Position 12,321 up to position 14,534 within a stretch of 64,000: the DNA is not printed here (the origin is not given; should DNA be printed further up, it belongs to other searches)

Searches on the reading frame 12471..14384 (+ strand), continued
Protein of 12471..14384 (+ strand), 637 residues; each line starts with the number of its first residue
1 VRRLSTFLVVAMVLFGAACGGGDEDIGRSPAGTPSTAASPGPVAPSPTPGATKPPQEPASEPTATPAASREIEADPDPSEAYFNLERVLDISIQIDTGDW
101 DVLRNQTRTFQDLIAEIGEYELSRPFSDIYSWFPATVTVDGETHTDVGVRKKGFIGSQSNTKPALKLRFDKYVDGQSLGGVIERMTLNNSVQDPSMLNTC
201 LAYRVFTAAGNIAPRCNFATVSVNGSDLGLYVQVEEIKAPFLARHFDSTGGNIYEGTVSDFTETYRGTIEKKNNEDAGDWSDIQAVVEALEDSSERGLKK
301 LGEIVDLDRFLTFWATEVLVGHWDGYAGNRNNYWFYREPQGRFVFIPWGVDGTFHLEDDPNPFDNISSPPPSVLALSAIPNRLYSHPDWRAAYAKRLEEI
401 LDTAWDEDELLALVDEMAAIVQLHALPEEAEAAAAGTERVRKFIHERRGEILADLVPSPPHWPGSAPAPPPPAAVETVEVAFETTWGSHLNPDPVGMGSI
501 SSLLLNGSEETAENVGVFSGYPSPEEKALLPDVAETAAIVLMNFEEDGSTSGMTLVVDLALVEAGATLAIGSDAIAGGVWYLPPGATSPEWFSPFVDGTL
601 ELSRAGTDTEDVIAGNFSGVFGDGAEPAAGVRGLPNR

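Call 65: find_encoding_contigs(protein=P0243, flank=10000, max_places=3)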
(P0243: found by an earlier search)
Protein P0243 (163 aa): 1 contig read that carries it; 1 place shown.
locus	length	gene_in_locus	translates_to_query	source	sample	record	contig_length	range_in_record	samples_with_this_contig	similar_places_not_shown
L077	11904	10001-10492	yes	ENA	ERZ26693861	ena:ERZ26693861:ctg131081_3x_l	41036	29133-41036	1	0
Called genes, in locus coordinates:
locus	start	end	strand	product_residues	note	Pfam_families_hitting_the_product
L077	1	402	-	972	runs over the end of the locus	PF00675:Peptidase_M16, PF05193:Peptidase_M16_C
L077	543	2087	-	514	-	PF00005:ABC_tran, PF02367:TsaE (faint), PF13304:AAA_21 (faint), PF00005:ABC_tran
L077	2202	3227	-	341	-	PF02653:BPD_transp_2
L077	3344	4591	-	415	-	PF13407:Peripla_BP_4, PF13458:Peripla_BP_6 (weak)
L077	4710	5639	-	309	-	PF00067:p450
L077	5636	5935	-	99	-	-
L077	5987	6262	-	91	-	PF13470:PIN_3 (weak)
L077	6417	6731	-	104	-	-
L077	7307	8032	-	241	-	PF00108:Thiolase_N (faint), PF00109:ketoacyl-synt (weak)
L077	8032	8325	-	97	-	PF01796:OB_ChsH2_C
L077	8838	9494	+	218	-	PF08757:CotH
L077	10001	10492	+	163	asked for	-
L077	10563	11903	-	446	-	?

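Call 70: search_protein_families(library=pfam, proteins=[P0057], max_evalue=0.01)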
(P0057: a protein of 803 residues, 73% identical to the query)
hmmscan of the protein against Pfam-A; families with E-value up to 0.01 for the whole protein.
P0057 (803 aa): 2 families
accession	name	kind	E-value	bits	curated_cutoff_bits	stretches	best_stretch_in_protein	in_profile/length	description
PF08757.17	CotH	-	1.6e-41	143.3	23.8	1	183-455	8-292/322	CotH kinase protein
PF00932.25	LTD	-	2.1e-08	34.9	34.3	1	672-738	4-70/109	Lamin Tail Domain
